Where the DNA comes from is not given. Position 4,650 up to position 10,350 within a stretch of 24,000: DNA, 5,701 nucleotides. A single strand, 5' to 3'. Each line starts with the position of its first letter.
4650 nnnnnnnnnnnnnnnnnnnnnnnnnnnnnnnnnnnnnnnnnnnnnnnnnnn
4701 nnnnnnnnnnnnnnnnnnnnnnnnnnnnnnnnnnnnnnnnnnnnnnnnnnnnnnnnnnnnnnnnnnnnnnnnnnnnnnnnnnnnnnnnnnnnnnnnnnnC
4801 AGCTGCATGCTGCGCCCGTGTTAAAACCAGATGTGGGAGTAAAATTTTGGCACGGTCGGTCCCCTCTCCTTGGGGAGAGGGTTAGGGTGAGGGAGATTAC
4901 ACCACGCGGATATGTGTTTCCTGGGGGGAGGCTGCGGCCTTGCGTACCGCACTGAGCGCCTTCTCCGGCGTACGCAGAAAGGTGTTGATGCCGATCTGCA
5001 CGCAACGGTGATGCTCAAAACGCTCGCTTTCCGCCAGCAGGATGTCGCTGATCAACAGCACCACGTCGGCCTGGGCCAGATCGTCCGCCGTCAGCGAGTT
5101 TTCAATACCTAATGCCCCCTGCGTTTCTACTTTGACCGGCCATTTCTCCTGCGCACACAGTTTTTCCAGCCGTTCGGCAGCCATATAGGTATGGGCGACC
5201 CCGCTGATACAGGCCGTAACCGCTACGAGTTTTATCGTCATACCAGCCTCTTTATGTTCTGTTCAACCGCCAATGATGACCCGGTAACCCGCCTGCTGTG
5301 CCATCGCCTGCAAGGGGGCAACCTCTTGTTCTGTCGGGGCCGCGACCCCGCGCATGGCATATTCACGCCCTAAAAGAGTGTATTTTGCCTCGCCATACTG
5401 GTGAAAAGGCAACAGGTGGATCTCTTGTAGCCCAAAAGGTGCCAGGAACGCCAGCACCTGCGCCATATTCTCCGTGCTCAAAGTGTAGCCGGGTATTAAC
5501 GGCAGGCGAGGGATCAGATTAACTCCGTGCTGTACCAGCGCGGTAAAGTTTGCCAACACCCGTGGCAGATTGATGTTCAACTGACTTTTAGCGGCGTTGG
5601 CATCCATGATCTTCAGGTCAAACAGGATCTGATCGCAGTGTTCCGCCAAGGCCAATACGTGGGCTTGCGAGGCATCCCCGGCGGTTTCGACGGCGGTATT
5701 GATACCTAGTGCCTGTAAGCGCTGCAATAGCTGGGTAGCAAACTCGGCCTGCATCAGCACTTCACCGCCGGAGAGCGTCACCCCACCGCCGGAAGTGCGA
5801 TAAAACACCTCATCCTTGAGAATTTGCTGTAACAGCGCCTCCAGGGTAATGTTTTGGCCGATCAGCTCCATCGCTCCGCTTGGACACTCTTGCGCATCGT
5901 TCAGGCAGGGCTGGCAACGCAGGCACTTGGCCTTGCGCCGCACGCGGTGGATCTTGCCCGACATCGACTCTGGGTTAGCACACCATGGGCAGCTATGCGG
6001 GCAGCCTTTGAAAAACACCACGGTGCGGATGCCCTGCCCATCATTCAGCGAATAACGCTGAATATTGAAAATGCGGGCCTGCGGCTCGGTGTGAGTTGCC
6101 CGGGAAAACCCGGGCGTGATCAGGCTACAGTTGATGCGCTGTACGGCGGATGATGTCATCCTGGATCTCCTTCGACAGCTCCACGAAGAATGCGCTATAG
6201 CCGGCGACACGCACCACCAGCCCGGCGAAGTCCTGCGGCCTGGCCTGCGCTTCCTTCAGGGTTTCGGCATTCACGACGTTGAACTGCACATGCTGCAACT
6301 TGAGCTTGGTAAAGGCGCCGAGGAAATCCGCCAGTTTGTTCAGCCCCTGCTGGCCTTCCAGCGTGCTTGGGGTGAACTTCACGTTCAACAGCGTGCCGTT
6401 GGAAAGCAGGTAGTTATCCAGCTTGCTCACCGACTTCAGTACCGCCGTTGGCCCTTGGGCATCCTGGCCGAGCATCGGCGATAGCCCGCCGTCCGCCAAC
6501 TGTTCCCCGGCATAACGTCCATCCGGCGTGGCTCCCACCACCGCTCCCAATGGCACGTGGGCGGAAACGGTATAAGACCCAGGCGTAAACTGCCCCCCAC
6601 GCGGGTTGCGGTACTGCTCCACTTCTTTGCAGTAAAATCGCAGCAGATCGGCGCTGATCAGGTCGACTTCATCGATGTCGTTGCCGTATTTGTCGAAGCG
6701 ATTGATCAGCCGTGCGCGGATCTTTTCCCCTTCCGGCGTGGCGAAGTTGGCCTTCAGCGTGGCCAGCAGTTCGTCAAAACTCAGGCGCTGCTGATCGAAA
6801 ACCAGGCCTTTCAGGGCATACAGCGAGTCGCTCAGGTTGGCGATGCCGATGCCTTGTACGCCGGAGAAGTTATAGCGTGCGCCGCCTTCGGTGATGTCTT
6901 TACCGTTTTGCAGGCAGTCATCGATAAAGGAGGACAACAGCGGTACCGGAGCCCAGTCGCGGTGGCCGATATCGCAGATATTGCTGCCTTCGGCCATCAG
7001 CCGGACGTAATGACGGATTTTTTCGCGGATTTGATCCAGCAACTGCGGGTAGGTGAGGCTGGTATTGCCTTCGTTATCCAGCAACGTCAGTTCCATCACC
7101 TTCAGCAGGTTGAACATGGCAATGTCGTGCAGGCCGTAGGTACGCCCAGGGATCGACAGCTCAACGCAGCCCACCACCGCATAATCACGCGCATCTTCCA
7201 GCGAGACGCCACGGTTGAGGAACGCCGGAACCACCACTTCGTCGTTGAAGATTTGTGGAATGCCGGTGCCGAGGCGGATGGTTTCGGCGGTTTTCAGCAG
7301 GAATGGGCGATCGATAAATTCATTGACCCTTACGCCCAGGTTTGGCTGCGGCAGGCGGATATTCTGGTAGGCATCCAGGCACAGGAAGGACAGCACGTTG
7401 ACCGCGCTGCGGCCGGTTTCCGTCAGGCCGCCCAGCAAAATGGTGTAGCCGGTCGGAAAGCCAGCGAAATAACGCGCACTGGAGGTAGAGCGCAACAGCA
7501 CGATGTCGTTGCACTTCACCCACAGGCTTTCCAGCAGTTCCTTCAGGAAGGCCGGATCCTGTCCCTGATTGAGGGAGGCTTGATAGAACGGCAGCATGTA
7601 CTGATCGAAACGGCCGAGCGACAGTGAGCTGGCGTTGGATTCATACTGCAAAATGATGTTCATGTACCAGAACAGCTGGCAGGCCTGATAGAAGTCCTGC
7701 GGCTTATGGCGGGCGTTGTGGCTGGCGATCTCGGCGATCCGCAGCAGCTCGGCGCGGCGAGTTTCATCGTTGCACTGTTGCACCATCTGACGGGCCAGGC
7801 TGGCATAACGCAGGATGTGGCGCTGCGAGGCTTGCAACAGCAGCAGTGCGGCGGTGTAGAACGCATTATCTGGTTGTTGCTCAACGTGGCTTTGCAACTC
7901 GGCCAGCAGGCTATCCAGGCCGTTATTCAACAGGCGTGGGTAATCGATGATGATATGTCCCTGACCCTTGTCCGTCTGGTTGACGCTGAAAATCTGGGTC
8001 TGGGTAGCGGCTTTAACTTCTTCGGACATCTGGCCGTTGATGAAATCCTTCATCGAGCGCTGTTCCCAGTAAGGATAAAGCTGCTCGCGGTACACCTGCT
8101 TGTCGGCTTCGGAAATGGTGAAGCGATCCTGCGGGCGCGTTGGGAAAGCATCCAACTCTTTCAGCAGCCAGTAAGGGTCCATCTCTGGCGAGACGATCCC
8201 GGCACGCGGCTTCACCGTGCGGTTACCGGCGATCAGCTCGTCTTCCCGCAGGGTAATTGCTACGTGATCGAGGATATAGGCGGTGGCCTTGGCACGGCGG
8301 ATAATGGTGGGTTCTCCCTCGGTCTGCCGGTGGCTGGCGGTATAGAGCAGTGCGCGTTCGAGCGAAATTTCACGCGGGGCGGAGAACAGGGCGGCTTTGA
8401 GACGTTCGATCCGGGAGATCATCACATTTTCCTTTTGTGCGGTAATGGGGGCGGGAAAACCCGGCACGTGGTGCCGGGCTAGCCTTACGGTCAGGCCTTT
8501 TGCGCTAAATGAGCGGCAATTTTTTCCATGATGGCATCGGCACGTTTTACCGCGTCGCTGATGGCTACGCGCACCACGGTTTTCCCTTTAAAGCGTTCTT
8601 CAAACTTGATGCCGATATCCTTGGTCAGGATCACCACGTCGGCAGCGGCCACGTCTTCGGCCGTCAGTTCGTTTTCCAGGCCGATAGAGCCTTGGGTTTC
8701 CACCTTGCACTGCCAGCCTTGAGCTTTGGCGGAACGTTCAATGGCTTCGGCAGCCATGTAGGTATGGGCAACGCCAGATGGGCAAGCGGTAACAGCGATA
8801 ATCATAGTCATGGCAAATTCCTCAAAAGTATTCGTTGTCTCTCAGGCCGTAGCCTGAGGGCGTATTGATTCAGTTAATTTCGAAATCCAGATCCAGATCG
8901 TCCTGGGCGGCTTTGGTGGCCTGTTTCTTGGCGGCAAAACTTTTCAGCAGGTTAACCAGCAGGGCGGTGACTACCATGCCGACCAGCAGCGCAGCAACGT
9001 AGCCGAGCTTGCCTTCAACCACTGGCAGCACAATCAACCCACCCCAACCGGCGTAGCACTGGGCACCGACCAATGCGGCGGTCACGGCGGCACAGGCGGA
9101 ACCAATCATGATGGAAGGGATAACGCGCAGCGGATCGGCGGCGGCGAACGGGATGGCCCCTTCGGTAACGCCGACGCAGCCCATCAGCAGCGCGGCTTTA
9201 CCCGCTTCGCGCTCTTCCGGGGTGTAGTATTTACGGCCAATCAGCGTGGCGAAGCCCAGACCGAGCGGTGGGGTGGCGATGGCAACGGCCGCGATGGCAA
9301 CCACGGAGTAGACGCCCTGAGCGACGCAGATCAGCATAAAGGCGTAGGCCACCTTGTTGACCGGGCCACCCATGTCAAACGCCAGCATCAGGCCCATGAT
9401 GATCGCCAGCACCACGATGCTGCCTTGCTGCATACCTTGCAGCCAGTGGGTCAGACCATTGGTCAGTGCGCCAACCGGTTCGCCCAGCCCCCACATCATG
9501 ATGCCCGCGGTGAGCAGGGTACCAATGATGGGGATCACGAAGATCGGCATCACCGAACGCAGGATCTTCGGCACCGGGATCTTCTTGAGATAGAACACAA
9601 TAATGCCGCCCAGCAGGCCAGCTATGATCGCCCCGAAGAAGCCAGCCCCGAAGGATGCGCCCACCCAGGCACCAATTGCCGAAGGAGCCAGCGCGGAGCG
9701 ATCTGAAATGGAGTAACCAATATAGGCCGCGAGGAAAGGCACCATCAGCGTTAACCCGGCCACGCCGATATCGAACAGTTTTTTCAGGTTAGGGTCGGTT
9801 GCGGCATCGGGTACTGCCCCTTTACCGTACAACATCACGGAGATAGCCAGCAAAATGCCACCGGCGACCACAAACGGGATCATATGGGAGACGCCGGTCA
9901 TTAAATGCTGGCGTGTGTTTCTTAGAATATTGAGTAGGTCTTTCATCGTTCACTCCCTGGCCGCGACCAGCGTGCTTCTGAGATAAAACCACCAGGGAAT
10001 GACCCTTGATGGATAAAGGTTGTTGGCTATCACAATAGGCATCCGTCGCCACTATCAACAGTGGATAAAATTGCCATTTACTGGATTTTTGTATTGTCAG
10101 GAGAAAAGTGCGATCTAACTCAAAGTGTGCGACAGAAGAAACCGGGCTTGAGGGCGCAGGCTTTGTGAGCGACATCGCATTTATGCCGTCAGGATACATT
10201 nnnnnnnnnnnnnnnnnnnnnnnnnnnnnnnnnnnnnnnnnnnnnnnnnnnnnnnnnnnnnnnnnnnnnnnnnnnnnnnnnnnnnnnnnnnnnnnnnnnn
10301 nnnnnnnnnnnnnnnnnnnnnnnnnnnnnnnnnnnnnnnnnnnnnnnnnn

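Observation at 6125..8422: PflD carries an eliminase-type thiyl loop (G-C-V-E), not the Cys-Cys of pyruvate formate-lyase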

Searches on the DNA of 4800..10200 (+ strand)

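Call 13: search_dna_similar(query=window:4800-10200:+, collection=ecoli_genomes, mode=near, max_rows=8)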
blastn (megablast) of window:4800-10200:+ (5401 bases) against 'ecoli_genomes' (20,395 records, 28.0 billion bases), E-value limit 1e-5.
Records with a match: 5386; places in all: 5390; records where one place covers at least 80% of the query: 0.
Genomes with a match: 5386 of 5426; with a place that covers at least 80% of the query: 0. Places per genome that has any: lowest 1, median 1, highest 2. On chromosomes: 5388 places; on plasmids: 2.
Best place of each record, by identity: 60-80% 5386.
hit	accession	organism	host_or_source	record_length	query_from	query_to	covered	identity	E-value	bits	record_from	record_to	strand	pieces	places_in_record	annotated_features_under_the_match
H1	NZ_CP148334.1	Escherichia coli strain Z1323HEC0423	Homo sapiens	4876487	934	5121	67%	76.4%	0e+0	1912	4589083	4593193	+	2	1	pflD: formate C-acetyltransferase | frwC: PTS fructose transporter subunit EIIC | pflC: [formate-C-acetyltransferase]-activating enzyme | frwB: PTS fructose-like transporter subunit IIB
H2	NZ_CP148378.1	Escherichia coli strain Z1323HEC0067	Homo sapiens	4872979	934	5121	67%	76.4%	0e+0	1912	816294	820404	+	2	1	pflD: formate C-acetyltransferase | frwC: PTS fructose transporter subunit EIIC | pflC: [formate-C-acetyltransferase]-activating enzyme | frwB: PTS fructose-like transporter subunit IIB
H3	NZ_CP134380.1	Escherichia coli strain TUM11353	Homo sapiens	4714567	934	4026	57%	75.7%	0e+0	1480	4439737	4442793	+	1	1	pflD: formate C-acetyltransferase | pflC: [formate-C-acetyltransferase]-activating enzyme | frwB: PTS fructose-like transporter subunit IIB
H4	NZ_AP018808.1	Escherichia coli strain E2865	Bos taurus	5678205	934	4026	57%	75.7%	0e+0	1474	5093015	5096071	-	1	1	pflD: formate C-acetyltransferase | pflC: [formate-C-acetyltransferase]-activating enzyme | frwB: PTS fructose-like transporter subunit IIB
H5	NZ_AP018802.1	Escherichia coli strain E2863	Bos taurus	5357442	934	4026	57%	75.7%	0e+0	1474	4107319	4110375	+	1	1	pflD: formate C-acetyltransferase | pflC: [formate-C-acetyltransferase]-activating enzyme | frwB: PTS fructose-like transporter subunit IIB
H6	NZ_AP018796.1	Escherichia coli strain E2855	Bos taurus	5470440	934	4026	57%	75.7%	0e+0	1474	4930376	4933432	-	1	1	pflD: formate C-acetyltransferase | pflC: [formate-C-acetyltransferase]-activating enzyme | frwB: PTS fructose-like transporter subunit IIB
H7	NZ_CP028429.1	Escherichia coli strain RM9131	Bos taurus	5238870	934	4026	57%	75.7%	0e+0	1474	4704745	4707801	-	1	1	pflD: formate C-acetyltransferase | pflC: [formate-C-acetyltransferase]-activating enzyme | frwB: PTS fructose-like transporter subunit IIB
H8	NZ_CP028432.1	Escherichia coli strain RM9975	Corvus brachyrhynchos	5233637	934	4026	57%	75.7%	0e+0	1474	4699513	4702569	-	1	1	pflD: formate C-acetyltransferase | pflC: [formate-C-acetyltransferase]-activating enzyme | frwB: PTS fructose-like transporter subunit IIB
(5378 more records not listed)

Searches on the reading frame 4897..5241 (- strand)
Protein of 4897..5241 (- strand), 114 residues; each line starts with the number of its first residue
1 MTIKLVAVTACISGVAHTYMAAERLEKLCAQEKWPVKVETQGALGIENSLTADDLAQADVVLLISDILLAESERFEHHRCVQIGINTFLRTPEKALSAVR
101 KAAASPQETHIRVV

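Call 4: search_protein_families(library=pfam, proteins=[window:4897-5241:-])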
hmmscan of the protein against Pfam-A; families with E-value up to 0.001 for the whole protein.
window:4897-5241:- (114 aa): 1 family
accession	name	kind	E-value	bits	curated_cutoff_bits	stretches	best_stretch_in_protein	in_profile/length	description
PF02302.22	PTS_IIB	-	3.1e-17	63.4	23.6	1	6-96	1-88/90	PTS system, Lactose/Cellobiose specific IIB subunit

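Call 7: search_protein_families(library=ncbifam, proteins=[window:4897-5241:-])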
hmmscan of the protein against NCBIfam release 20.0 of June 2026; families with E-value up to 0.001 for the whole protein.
window:4897-5241:- (114 aa): 6 families
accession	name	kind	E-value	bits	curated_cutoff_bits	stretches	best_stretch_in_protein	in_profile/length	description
NF007747.0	PRK10427.1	equivalog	5.4e-54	181.2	153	1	1-112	1-112/114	PTS fructose-like transporter subunit IIB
NF007783.0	PRK10474.1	equivalog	6e-30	103.7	135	1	3-97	2-96/106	PTS fructose-like transporter subunit IIB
TIGR00829.1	FRU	subfamily_domain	1.4e-27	95.9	76.85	1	6-87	1-82/85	fructose PTS transporter subunit IIB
NF007293.0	PRK09765.1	equivalog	1.1e-21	77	763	1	5-101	167-263/639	PTS 2-O-a-mannosyl-D-glycerate transporter subunit IIABC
NF007984.0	PRK10712.1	equivalog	1e-18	67.1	793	1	4-69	105-170/563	PTS fructose transporter subunit IIBC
NF008493.0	PRK11404.1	equivalog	2.6e-18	65.9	806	1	3-100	5-104/483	PTS fructose-like transporter subunit IIBC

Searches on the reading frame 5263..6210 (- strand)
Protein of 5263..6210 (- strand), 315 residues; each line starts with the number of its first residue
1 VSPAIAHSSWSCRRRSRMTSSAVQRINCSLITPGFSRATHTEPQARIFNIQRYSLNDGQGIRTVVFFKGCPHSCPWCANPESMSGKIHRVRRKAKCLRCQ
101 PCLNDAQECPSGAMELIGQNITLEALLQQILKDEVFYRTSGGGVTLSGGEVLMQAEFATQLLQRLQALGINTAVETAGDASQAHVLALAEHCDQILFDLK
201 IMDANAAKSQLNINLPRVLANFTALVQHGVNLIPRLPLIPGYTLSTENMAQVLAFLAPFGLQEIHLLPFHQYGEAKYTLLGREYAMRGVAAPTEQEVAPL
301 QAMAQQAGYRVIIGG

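Call 4: search_protein_families(library=pfam, proteins=[window:5263-6210:-])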
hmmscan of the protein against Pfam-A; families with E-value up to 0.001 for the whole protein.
window:5263-6210:- (315 aa): 2 families
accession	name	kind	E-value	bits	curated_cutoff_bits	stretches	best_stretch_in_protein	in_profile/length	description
PF13353.11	Fer4_12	-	5.4e-13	49.9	22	1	57-179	2-92/137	4Fe-4S single cluster domain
PF04055.27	Radical_SAM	-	9.4e-12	45.9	29.5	1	64-251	1-164/166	Radical SAM superfamily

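Call 7: search_protein_families(library=ncbifam, proteins=[window:5263-6210:-])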
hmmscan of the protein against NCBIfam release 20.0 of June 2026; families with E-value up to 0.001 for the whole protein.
window:5263-6210:- (315 aa): 18 families
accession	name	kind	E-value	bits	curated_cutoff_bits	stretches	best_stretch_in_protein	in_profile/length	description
NF007483.0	PRK10076.1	equivalog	4.5e-145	482.3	326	1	18-315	1-292/292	[formate-C-acetyltransferase]-activating enzyme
TIGR02494.1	PFLE_PFLC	subfamily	1.4e-82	277.3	174.35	2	107-307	90-292/293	glycyl-radical enzyme activating protein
NF043069.1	T4HPD_activ_SAM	equivalog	4.1e-74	249.6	425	2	92-315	78-299/299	trans-4-hydroxy-L-proline dehydratase activase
TIGR04395.1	cutC_activ_rSAM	equivalog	1e-70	238.5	360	2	86-311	78-304/309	choline TMA-lyase-activating enzyme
NF048010.1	SfplDhtActHpsHDes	equivalog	2.4e-69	233.4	430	2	98-303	89-297/298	(2S)-3-sulfopropanediol dehydratase activating enzyme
NF033717.2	HPDL_rSAM_activ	equivalog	7.5e-59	199.5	420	2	97-313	89-305/311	4-hydroxyphenylacetate decarboxylase activase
NF033719.1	ind_deCO2_activ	equivalog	5.9e-57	193.3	425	2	107-313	97-302/302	indoleacetate decarboxylase activase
NF048008.1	SfplDhtActHpfHKleb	equivalog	9.5e-56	189.3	500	2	98-298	84-287/308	(2S)-3-sulfopropanediol dehydratase activating enzyme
TIGR04003.1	rSAM_BssD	equivalog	1.6e-54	185.2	496.45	2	98-315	85-308/314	[benzylsuccinate synthase]-activating enzyme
TIGR02493.1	PFLA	equivalog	4.3e-44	150.6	231.75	2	97-305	27-233/235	pyruvate formate-lyase-activating protein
NF008356.0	PRK11145.1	equivalog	4.3e-35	121.2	375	1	97-312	32-245/246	pyruvate formate lyase 1-activating protein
TIGR04041.1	activase_YjjW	hypoth_equivalog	1.4e-28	100.1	250.2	2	92-309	68-270/276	YjjW family glycine radical enzyme activase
TIGR02495.1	NrdG2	equivalog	4.1e-13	49.1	131.15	2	97-256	28-180/193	anaerobic ribonucleoside-triphosphate reductase activating protein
TIGR02491.1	NrdG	equivalog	4.4e-10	39.7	126.1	1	47-86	2-41/154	anaerobic ribonucleoside-triphosphate reductase activating protein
NF008335.0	PRK11121.1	equivalog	1.7e-05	24.6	199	0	56-84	12-40/154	anaerobic ribonucleoside-triphosphate reductase-activating protein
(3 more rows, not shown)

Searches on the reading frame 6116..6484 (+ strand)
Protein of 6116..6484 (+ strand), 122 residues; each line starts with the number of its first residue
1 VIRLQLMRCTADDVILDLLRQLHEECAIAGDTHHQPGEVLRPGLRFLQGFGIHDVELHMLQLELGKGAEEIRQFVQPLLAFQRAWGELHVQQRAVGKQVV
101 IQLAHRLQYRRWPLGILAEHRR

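Call 49: search_protein_families(library=pfam, proteins=[window:6116-6484:+], max_evalue=0.001)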
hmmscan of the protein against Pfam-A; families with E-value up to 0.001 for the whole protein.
window:6116-6484:+ (122 aa): 0 families

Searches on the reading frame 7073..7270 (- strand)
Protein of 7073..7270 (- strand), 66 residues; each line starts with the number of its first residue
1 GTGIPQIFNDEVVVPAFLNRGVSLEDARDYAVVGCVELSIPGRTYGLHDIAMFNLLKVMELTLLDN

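Call 35: search_solved_structures(query=window:7073-7270:-, max_evalue=0.01, show_alignments=5)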
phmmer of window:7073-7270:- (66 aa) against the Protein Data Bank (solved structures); distinct sequences matched with E-value up to 0.01: 28.
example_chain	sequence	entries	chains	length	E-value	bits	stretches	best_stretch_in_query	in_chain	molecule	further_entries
8yjo_A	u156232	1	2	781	2e-35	122.5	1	1-66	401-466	Probable dehydratase PflD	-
8id0_A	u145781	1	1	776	1.4e-31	110.3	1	1-65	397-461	formate C-acetyltransferase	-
9rco_A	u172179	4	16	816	2.5e-21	78.1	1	1-63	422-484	Glycyl radical protein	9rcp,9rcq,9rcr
1r8w_A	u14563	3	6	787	1.5e-20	75.6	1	1-63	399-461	glycerol dehydratase | B12-independent glycerol dehydratase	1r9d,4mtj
5i2a_A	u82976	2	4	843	4.9e-17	64.5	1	1-62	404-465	Diol-dehydratase | Diol dehydratase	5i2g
6xs4_A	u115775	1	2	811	1.2e-09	41.3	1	1-59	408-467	Formate C-acetyltransferase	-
7kq3_A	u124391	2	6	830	3.4e-09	39.8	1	1-65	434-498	Isethionate sulfite-lyase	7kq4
8id7_A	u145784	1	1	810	6e-09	39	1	1-59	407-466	Probable dehydratase YbiW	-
8yjn_A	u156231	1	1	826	6.3e-09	39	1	1-59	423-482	Probable dehydratase YbiW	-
5ymr_B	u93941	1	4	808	1.2e-08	38.1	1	1-63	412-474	Formate acetyltransferase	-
7e7l_A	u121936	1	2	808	1.1e-07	35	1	1-63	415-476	Hydroxyphenylacetic acid decarboxylase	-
9r0v_A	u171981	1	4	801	1.8e-06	31.2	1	1-46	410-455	Choline trimethylamine-lyase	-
9ht9_A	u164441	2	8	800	1.8e-06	31.2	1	1-46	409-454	Choline trimethylamine-lyase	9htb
5faw_A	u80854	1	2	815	1.9e-06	31.2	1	1-46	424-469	Choline trimethylamine-lyase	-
6vue_A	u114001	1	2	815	1.9e-06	31.2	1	1-46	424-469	Choline trimethylamine-lyase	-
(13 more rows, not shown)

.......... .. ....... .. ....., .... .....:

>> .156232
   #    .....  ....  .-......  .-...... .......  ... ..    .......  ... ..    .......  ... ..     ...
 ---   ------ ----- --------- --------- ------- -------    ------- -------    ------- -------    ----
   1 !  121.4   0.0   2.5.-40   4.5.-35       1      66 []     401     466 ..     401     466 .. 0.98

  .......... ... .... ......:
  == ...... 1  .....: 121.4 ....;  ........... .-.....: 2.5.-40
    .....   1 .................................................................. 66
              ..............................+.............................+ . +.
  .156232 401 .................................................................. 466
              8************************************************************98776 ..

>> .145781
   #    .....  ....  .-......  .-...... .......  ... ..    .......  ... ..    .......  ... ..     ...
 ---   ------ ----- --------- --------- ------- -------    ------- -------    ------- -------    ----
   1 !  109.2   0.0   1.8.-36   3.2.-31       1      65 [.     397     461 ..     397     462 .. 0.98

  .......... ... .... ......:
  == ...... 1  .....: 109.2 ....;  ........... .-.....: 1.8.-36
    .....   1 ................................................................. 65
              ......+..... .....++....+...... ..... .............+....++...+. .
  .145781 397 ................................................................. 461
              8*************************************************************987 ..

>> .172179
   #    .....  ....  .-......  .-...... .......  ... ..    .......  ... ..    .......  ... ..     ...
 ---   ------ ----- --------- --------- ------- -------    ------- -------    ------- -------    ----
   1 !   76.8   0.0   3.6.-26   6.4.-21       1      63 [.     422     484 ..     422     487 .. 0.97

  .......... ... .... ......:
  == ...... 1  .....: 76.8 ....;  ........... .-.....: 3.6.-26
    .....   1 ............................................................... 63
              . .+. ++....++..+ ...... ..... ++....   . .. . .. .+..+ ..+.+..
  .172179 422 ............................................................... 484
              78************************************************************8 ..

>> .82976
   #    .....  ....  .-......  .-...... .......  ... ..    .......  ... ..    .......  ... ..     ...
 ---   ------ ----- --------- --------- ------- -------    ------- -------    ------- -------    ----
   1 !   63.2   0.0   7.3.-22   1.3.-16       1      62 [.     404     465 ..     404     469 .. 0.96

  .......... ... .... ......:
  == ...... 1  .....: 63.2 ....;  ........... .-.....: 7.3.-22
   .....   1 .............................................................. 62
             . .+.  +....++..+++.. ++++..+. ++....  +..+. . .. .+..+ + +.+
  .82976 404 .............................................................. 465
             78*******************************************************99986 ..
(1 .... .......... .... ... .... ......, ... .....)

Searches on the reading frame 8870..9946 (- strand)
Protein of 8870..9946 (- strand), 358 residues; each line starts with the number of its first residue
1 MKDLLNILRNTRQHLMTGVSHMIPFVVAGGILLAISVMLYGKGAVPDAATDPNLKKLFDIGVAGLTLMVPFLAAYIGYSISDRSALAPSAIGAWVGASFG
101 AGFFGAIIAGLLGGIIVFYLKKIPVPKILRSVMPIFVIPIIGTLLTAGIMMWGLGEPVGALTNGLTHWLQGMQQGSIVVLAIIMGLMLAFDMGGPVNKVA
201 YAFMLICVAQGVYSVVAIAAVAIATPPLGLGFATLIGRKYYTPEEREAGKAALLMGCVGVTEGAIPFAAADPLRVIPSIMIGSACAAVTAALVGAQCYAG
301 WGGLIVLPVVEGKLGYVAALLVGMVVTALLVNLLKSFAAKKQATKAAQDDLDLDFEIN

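Call 4: search_protein_families(library=pfam, proteins=[window:8870-9946:-])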
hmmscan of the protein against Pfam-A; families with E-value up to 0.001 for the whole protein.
window:8870-9946:- (358 aa): 1 family
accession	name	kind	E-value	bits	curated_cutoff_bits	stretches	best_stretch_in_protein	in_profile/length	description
PF02378.23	PTS_EIIC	-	3.6e-15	56.3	30.7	1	17-282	2-319/319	Phosphotransferase system, EIIC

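Call 7: search_protein_families(library=ncbifam, proteins=[window:8870-9946:-])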
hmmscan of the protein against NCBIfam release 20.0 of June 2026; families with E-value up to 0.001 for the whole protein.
window:8870-9946:- (358 aa): 5 families
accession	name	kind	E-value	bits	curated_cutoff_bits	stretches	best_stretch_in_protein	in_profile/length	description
NF007787.0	PRK10478.1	equivalog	4.7e-205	680.4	426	1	1-358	1-359/359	PTS fructose transporter subunit EIIC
TIGR01427.1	PTS_IIC_fructo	subfamily_domain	2.3e-89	300.2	157.55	1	11-335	15-346/346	fructose-specific PTS transporter subunit EIIC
NF007984.0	PRK10712.1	equivalog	2.2e-74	250.9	793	1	12-342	227-559/563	PTS fructose transporter subunit IIBC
NF007293.0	PRK09765.1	equivalog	9.6e-65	219.3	763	1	9-345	285-633/639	PTS 2-O-a-mannosyl-D-glycerate transporter subunit IIABC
NF008493.0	PRK11404.1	equivalog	1.6e-50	172.1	806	1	13-350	130-479/483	PTS fructose-like transporter subunit IIBC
